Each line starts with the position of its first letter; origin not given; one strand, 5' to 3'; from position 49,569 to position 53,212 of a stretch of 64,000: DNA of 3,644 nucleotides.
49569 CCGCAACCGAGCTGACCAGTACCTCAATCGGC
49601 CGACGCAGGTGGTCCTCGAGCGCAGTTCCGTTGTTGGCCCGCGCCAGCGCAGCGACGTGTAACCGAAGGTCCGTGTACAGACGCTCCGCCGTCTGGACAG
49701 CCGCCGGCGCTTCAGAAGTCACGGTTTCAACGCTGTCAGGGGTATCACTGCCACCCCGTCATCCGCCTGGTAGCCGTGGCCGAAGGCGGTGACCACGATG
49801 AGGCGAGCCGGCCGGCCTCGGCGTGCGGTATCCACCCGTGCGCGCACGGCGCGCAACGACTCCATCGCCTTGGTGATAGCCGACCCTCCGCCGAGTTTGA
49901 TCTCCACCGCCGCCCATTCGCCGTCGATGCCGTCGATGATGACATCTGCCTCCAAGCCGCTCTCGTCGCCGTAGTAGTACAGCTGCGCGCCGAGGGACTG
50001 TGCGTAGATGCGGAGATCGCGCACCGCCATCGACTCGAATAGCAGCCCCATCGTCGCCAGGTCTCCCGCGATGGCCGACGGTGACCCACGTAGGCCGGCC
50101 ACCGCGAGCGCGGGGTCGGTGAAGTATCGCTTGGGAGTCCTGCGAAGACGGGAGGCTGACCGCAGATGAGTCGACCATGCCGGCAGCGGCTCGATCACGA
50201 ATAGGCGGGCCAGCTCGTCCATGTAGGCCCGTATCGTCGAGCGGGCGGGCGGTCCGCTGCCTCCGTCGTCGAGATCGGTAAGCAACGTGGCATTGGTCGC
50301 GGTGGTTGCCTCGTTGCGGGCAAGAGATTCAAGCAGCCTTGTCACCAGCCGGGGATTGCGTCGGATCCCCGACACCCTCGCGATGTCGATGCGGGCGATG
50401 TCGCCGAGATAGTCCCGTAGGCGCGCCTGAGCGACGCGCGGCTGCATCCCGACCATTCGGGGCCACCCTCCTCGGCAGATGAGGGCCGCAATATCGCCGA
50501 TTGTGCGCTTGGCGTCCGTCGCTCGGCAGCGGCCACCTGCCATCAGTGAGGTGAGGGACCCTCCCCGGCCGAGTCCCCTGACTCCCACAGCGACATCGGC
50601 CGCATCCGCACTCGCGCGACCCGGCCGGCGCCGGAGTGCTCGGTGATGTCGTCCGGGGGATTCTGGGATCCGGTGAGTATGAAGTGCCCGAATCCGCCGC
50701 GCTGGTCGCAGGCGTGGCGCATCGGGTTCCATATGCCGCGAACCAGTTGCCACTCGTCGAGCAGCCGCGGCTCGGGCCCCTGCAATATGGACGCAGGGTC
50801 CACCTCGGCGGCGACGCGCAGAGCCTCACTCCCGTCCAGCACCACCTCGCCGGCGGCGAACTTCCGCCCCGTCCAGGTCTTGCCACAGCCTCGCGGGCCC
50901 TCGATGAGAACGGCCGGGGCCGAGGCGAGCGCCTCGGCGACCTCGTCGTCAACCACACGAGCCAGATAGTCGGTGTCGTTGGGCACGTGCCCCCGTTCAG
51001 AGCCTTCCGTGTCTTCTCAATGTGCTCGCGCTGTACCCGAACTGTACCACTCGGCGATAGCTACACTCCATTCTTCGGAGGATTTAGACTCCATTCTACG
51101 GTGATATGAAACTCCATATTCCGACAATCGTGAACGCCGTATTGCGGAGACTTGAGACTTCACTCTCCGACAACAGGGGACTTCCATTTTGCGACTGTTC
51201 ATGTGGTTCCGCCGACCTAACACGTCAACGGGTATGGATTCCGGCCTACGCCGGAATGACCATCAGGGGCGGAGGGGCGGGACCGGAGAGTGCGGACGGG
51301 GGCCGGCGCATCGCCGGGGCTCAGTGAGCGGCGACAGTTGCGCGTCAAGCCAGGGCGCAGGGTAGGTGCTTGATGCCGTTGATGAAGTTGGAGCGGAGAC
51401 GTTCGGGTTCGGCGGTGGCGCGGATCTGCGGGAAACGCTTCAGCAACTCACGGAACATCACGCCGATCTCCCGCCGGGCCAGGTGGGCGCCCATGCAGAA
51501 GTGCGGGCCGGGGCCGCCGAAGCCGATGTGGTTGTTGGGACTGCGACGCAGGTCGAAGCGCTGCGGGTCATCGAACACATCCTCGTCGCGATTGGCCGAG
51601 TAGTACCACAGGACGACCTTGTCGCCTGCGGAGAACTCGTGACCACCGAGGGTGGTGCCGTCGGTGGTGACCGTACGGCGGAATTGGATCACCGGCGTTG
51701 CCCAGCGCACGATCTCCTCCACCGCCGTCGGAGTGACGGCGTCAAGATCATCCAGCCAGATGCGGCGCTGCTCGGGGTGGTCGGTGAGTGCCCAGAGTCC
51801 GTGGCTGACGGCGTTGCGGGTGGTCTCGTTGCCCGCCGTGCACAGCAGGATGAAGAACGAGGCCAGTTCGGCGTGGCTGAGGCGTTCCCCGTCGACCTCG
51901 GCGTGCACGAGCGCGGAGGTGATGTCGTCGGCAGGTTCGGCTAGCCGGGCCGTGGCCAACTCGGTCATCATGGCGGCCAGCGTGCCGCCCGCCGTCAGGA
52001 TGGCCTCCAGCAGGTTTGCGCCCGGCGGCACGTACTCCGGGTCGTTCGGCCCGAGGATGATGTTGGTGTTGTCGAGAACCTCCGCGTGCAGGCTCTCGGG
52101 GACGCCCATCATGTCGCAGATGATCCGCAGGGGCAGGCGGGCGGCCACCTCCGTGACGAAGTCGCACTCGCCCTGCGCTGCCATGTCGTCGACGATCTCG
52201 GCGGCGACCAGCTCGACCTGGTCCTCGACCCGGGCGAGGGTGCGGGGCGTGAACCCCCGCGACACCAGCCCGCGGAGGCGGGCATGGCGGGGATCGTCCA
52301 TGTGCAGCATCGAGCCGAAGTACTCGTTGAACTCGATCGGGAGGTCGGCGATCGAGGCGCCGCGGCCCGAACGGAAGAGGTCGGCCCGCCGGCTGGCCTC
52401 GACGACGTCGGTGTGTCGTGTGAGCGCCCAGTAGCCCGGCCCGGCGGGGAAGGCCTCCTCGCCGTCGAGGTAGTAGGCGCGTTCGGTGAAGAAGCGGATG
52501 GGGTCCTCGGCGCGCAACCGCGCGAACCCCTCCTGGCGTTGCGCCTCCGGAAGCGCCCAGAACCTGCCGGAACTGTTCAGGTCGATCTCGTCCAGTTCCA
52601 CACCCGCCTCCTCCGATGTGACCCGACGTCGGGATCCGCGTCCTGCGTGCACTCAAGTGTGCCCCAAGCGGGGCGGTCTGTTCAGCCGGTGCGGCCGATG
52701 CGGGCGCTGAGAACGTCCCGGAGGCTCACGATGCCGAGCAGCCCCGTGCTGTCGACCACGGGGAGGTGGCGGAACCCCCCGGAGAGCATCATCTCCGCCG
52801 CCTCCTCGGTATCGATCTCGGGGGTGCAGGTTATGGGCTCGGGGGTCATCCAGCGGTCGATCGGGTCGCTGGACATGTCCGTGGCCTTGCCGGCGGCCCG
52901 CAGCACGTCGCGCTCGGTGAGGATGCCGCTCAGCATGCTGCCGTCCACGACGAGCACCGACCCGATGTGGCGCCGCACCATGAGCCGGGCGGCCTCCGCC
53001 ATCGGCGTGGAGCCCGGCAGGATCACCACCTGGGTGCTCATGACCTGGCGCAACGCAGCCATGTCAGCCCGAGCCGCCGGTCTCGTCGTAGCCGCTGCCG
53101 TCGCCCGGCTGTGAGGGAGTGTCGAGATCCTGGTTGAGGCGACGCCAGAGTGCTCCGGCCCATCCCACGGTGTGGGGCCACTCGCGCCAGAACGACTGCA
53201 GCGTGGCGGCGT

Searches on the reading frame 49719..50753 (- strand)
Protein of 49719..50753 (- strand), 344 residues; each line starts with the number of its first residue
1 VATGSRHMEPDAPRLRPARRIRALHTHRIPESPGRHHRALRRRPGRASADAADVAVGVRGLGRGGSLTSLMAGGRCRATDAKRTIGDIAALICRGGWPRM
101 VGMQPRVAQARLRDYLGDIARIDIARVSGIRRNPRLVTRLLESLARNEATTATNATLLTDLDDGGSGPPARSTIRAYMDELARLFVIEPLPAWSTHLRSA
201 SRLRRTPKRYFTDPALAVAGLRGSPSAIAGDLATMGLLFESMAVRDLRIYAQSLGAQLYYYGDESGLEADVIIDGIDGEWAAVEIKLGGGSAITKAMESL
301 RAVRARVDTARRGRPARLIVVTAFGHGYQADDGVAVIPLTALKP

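Call 6: search_protein_families(library=pfam, proteins=[window:49719-50753:-], max_evalue=0.01)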
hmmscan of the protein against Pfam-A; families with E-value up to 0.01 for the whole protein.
window:49719-50753:- (344 aa): 1 family
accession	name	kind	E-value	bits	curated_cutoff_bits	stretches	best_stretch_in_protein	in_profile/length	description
PF13635.12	DUF4143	-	7.7e-28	97.7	28.1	1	123-287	3-159/160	Domain of unknown function (DUF4143)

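Call 7: search_protein_families(library=padloc, proteins=[window:49719-50753:-], max_evalue=0.01)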
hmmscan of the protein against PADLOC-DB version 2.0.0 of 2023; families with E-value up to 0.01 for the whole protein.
window:49719-50753:- (344 aa): 4 families
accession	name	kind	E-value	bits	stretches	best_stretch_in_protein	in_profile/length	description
PDLC04790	PDC-S01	-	1.2e-34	117.7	1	67-342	153-417/422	-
PDLC04789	PDC-S01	-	1.5e-08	32.1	1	86-289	150-342/375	-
PDLC04791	PDC-S01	-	2.3e-06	24.5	1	123-301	196-364/395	-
PDLC04792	PDC-S01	-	4.8e-05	20.1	1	234-300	335-397/452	-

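Call 8: search_protein_families(library=ncbifam, proteins=[window:49719-50753:-], max_evalue=0.01)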
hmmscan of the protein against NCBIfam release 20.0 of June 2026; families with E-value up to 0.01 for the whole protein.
window:49719-50753:- (344 aa): 0 families

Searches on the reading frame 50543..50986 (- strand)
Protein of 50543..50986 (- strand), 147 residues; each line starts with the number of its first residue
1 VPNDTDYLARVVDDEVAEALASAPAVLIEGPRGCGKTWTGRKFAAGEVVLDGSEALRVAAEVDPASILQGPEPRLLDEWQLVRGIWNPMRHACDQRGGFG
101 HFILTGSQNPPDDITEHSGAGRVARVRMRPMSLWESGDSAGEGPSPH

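Call 6: search_protein_families(library=pfam, proteins=[window:50543-50986:-], max_evalue=0.01)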
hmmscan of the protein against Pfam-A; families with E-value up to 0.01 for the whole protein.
window:50543-50986:- (147 aa): 2 families
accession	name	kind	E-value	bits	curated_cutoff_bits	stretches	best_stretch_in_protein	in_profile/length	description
PF13173.12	AAA_14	-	6e-12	46.1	27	1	24-135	3-127/129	AAA domain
PF06745.19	ATPase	-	0.00039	20.3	26.6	1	17-69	13-65/231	KaiC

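Call 7: search_protein_families(library=padloc, proteins=[window:50543-50986:-], max_evalue=0.01)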
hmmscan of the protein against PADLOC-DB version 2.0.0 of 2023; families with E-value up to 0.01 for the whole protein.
window:50543-50986:- (147 aa): 4 families
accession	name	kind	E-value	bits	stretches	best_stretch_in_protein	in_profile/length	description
PDLC04790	PDC-S01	-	1.5e-23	81.2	1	6-137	10-146/422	-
PDLC04789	PDC-S01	-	0.002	15.2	1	9-137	3-140/375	-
PDLC04140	mad8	-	0.003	15.1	1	18-45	22-49/314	mads_8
PDLC04786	PDC-S01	-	0.0089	12.8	0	25-45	22-42/439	-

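Call 8: search_protein_families(library=ncbifam, proteins=[window:50543-50986:-], max_evalue=0.01)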
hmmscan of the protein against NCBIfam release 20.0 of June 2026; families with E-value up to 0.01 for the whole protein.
window:50543-50986:- (147 aa): 0 families

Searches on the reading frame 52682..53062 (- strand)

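Call 12: search_protein_families(library=pfam, proteins=[window:52682-53062:-], max_evalue=0.001)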
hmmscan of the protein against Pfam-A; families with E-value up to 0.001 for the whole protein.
window:52682-53062:- (126 aa): 1 family
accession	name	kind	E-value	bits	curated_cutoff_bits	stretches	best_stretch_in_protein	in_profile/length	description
PF00571.33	CBS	-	7.2e-32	109.9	24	2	71-121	4-55/57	CBS domain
